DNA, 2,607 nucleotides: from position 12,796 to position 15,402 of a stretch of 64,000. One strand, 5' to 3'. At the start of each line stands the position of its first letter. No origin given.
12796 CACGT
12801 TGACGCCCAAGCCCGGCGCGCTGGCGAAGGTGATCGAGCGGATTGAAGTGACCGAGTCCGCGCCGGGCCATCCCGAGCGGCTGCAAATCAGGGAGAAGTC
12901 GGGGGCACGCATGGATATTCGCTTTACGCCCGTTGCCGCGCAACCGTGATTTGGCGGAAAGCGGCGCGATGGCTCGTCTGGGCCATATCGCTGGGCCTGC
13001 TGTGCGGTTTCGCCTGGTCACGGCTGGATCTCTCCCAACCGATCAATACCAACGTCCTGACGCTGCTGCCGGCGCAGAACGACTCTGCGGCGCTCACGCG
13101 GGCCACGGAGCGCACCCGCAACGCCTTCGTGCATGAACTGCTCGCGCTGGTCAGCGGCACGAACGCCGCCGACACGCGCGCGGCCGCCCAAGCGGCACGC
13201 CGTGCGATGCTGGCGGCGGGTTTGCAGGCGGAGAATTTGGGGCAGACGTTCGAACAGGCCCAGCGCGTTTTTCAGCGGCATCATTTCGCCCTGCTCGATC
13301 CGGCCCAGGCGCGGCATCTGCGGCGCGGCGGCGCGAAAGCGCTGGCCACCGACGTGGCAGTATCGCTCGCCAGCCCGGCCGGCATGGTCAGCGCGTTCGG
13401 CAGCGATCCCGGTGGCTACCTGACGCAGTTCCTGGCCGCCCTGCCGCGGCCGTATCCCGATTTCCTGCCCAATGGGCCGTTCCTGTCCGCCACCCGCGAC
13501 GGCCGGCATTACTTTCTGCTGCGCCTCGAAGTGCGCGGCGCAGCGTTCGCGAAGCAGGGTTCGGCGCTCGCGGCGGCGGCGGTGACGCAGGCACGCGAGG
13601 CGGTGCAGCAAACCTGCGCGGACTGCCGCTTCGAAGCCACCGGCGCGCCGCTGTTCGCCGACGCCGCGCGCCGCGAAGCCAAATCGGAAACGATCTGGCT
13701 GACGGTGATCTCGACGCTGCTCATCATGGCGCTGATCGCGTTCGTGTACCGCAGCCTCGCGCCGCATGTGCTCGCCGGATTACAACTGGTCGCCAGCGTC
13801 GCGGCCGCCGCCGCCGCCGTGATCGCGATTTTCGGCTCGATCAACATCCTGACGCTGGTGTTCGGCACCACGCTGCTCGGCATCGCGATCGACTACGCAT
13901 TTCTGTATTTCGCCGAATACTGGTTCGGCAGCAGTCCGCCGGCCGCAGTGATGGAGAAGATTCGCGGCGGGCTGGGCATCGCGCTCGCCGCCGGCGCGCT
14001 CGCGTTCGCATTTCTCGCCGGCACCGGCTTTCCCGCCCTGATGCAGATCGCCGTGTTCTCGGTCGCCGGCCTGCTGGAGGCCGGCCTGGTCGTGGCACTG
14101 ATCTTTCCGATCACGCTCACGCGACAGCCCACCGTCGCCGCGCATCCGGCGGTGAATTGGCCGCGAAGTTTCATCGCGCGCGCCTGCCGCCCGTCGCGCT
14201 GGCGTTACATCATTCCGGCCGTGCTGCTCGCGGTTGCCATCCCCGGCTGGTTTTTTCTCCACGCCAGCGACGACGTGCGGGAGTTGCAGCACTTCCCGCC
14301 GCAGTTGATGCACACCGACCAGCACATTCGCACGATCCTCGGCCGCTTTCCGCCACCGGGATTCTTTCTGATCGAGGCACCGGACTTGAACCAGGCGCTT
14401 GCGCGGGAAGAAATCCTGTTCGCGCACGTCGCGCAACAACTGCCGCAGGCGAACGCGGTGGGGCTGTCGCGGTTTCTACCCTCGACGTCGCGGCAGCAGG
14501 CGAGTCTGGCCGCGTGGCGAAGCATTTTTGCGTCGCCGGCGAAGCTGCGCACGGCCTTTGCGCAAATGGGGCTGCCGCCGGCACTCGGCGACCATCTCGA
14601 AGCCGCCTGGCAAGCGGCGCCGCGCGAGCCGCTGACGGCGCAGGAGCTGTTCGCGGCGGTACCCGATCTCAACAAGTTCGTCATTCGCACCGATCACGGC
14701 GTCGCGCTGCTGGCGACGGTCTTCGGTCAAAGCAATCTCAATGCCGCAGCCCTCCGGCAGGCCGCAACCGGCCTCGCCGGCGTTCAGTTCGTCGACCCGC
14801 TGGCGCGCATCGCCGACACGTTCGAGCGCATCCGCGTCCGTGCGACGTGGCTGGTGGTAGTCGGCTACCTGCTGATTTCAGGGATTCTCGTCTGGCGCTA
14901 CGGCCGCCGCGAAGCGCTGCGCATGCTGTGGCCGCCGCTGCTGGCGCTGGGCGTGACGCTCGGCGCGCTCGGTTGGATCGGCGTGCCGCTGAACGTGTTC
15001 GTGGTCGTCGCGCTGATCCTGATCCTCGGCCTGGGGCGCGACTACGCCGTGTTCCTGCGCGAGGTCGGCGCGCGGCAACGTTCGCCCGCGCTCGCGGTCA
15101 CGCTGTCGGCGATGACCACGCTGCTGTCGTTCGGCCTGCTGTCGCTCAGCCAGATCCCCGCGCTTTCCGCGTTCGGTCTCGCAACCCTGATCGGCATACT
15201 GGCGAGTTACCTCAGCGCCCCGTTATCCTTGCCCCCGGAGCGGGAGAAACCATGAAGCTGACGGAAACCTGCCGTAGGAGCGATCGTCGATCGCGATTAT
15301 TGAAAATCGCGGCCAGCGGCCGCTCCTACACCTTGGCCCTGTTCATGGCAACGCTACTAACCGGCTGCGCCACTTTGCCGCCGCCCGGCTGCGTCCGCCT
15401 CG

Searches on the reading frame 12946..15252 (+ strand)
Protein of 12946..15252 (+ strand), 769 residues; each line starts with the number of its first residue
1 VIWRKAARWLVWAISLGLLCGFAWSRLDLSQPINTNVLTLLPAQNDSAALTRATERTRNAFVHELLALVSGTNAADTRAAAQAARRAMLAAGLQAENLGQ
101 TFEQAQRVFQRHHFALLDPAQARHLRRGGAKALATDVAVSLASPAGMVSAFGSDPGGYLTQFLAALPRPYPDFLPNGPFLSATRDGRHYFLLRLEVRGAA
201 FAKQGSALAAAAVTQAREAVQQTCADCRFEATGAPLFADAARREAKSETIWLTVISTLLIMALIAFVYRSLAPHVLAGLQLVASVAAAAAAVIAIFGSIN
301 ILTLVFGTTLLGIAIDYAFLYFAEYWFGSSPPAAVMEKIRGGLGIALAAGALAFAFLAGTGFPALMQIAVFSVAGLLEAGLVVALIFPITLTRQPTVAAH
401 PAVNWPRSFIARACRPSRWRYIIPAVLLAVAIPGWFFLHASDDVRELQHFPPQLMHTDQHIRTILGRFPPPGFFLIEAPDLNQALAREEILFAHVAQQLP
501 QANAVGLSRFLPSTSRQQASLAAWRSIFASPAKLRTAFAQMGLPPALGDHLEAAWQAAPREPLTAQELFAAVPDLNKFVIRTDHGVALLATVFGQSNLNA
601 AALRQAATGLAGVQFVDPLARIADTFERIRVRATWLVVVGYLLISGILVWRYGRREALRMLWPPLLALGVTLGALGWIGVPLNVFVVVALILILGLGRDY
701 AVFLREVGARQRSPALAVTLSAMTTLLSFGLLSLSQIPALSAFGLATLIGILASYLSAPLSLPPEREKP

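Call 66: search_protein_families(library=pfam, proteins=[window:12946-15252:+], max_evalue=0.00001)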
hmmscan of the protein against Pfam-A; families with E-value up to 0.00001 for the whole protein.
window:12946-15252:+ (769 aa): 1 family
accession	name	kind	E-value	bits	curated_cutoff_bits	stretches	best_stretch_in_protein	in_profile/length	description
PF03176.21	MMPL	-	5.9e-07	29.2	20.5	1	203-401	97-302/333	MMPL family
